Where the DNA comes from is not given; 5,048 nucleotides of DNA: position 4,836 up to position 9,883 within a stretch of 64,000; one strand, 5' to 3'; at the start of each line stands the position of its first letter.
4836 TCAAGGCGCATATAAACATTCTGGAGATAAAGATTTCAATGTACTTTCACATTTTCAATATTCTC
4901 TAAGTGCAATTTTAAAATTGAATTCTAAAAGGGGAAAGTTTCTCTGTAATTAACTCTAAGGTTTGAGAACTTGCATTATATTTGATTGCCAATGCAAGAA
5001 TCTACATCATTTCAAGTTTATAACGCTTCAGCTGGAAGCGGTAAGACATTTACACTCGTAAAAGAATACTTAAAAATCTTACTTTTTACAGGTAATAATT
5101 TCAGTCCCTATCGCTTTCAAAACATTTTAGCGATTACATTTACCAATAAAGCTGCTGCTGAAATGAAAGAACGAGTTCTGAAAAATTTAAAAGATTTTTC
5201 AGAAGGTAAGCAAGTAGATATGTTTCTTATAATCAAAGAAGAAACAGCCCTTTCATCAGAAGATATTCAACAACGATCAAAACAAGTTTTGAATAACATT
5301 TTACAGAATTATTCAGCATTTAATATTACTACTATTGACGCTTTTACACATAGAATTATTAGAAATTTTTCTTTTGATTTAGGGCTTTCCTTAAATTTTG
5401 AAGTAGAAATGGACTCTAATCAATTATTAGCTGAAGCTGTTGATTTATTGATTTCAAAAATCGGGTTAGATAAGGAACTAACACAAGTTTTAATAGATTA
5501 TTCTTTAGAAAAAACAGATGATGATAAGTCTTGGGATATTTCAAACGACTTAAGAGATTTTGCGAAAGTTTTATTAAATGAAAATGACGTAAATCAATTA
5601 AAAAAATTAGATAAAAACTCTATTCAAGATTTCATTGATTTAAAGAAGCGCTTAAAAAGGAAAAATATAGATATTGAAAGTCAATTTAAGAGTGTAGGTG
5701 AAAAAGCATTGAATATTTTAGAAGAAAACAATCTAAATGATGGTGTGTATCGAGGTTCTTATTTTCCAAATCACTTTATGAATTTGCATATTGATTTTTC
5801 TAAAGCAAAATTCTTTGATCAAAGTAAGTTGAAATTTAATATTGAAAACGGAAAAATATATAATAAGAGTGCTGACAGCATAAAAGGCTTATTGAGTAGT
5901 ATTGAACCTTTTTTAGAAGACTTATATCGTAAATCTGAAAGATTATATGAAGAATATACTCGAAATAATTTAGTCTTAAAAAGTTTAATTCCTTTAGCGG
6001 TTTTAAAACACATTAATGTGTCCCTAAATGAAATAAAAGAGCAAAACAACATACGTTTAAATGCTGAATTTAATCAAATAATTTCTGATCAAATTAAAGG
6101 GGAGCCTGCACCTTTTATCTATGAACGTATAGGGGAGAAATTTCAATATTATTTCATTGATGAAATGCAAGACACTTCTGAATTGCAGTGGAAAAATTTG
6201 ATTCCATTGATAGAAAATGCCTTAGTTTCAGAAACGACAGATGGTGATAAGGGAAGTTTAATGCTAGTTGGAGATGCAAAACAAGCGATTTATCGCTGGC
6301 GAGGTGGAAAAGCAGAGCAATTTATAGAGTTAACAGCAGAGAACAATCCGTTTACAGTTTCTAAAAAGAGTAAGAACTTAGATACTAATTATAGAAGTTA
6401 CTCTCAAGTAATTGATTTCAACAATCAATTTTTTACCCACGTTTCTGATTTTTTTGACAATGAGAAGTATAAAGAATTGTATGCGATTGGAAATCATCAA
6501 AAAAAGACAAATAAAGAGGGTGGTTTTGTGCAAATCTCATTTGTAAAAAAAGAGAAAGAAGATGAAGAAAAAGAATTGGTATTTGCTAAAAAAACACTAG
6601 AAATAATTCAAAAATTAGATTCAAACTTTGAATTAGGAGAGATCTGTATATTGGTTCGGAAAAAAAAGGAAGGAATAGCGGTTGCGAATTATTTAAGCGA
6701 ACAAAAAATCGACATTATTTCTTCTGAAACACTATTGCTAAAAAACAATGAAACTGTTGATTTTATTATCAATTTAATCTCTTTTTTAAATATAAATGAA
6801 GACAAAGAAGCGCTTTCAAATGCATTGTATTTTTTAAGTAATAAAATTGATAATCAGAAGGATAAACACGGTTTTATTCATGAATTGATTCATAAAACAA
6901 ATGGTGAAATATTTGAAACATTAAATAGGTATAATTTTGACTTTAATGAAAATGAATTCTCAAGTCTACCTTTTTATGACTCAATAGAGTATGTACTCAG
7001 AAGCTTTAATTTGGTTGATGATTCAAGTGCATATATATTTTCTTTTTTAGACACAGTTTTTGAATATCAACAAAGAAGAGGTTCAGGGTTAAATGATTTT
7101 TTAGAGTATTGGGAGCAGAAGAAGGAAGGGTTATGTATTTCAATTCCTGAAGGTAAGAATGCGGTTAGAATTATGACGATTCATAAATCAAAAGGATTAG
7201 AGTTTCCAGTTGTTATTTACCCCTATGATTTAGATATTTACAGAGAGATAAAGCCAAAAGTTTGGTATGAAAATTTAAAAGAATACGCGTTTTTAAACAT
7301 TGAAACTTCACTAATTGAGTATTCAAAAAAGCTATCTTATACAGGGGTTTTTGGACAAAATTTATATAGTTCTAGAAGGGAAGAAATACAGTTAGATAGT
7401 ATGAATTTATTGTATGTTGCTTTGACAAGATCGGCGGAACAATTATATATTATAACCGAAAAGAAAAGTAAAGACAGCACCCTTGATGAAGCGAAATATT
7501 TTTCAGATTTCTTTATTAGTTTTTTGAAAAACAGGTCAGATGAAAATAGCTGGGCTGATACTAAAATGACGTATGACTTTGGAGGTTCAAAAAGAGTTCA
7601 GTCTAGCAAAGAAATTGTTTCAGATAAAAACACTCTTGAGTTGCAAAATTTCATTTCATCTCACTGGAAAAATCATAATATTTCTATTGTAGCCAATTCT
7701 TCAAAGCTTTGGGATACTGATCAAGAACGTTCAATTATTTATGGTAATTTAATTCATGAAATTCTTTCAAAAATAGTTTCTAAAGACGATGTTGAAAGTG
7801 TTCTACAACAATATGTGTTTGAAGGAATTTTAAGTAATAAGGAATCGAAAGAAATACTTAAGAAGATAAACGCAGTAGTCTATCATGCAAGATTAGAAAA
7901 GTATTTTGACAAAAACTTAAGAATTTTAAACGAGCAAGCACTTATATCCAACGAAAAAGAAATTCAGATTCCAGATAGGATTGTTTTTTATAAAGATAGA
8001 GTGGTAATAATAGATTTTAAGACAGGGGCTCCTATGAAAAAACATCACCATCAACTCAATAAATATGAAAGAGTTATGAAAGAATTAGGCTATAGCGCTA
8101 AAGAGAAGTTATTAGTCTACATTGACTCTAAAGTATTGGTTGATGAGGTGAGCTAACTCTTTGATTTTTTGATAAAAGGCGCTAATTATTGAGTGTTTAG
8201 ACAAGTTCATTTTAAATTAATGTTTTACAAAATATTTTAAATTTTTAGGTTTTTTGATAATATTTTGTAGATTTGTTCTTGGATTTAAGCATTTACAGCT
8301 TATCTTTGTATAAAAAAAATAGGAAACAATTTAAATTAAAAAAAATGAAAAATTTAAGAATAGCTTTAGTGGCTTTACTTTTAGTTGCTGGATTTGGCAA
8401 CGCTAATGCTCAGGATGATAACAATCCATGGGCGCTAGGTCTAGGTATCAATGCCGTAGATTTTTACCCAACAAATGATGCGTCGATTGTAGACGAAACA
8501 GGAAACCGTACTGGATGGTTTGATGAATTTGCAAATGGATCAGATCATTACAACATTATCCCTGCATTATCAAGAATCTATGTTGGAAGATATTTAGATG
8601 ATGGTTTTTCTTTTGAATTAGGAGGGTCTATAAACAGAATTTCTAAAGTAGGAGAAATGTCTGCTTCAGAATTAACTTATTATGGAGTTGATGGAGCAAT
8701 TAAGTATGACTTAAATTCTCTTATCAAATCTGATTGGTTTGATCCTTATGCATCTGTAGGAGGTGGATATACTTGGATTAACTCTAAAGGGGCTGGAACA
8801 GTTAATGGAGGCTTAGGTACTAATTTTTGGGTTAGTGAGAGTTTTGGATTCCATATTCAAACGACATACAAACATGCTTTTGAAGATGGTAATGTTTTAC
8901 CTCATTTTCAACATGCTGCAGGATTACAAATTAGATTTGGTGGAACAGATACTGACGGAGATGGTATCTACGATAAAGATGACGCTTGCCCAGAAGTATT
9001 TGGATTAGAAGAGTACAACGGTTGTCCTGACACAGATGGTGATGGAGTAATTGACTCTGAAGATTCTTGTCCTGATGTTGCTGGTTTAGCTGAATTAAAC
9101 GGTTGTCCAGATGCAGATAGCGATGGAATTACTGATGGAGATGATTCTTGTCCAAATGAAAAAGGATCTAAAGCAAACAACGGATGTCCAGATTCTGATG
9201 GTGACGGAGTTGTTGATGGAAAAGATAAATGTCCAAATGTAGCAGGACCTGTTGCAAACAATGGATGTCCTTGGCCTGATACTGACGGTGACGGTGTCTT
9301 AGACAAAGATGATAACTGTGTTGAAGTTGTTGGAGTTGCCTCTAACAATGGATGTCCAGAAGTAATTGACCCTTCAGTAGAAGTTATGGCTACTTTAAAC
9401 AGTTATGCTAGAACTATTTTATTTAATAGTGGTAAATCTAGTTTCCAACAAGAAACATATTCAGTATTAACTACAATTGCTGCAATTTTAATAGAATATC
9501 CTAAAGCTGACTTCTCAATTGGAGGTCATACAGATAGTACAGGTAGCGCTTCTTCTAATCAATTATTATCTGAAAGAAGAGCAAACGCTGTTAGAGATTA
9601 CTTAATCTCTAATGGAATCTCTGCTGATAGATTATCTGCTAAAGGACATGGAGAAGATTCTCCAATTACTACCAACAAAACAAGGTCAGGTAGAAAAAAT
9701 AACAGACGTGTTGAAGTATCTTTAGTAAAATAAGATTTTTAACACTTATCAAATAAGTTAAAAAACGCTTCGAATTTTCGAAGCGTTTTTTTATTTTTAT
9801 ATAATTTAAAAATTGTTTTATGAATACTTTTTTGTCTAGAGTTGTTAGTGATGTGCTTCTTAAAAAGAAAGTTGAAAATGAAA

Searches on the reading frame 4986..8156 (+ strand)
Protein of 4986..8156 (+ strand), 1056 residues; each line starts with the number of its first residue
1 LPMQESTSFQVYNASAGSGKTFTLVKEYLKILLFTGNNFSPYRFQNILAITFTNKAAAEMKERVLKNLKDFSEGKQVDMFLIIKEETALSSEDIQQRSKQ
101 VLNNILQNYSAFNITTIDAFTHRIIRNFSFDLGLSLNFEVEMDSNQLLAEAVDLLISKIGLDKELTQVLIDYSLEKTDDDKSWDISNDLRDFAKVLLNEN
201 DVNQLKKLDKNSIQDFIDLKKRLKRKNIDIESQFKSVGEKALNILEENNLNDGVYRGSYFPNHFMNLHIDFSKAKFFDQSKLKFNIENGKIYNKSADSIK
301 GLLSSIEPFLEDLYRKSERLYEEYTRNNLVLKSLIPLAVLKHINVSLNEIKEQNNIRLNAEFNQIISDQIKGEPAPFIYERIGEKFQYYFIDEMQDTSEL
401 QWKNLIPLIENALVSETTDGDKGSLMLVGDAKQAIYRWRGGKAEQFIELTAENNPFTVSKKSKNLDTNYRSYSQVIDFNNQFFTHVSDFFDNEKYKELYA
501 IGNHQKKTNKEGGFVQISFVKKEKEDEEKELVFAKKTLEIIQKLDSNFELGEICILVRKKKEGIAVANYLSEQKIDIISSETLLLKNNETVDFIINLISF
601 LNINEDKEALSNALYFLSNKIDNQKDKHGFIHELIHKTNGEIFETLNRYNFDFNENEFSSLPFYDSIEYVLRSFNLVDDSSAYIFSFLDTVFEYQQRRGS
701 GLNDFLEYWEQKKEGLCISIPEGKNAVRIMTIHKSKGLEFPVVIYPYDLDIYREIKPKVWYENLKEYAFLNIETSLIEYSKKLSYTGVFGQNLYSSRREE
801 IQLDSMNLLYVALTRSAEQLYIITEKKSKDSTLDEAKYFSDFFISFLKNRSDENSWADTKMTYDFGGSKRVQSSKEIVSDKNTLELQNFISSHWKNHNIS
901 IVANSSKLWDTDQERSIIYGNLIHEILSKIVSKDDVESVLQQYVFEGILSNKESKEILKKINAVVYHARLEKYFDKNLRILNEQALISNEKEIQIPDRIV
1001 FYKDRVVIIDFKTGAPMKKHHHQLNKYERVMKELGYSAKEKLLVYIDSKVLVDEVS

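Call 49: search_protein_families(library=pfam, proteins=[window:4986-8156:+], max_evalue=0.00001)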
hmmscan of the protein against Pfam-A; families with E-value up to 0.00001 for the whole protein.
window:4986-8156:+ (1056 aa): 4 families
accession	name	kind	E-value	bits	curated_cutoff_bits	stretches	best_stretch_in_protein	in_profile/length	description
PF00580.27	UvrD-helicase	-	5.4e-34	118.5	23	1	13-450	19-267/271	UvrD/REP helicase N-terminal domain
PF13361.12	UvrD_C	-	1.4e-22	81.1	25.6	2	699-826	261-349/350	UvrD-like helicase C-terminal domain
PF13538.12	UvrD_C_2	-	1.8e-11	44.2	27.4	0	783-823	13-52/52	UvrD-like helicase C-terminal domain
PF13245.12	AAA_19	-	1.6e-10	41.7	25.1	0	13-67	17-64/134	AAA domain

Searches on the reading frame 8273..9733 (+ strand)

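Call 49: search_protein_families(library=pfam, proteins=[window:8273-9733:+], max_evalue=0.00001)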
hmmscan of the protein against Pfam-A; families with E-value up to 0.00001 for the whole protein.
window:8273-9733:+ (486 aa): 2 families
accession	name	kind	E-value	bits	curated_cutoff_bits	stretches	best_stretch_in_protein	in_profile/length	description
PF00691.25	OmpA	-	5.1e-23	81.7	27.2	1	383-478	1-98/98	OmpA family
PF02412.23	TSP_3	-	2.6e-11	43.5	25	0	225-241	14-30/36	Thrombospondin type 3 repeat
